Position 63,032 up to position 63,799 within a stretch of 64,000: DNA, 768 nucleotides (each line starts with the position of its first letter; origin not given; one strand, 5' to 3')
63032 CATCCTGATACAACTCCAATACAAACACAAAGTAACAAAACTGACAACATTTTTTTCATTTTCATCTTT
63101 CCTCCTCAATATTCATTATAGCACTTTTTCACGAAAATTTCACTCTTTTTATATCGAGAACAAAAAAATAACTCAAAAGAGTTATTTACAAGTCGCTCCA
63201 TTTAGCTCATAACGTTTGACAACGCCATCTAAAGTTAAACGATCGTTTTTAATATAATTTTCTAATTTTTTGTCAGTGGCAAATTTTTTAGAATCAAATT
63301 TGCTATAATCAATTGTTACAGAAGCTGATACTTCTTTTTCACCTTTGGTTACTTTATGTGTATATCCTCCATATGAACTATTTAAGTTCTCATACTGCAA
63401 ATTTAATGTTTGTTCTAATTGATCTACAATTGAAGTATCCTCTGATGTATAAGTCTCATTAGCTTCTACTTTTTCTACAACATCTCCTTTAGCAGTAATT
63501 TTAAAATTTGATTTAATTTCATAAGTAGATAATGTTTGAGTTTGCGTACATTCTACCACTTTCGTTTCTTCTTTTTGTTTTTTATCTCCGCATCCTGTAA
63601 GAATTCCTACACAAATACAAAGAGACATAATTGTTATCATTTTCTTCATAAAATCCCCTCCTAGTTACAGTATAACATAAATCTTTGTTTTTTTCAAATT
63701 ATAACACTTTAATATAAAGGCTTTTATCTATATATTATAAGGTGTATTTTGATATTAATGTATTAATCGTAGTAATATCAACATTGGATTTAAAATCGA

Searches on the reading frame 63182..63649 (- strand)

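Call 59: search_protein_families(library=pfam, proteins=[window:63182-63649:-], max_evalue=0.001)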
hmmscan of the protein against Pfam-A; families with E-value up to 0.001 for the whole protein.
window:63182-63649:- (155 aa): 1 family
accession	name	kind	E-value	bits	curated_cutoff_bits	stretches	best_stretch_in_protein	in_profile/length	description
PF06998.16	DUF1307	-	0.00017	22.2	28.3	1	36-148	3-118/123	Protein of unknown function (DUF1307)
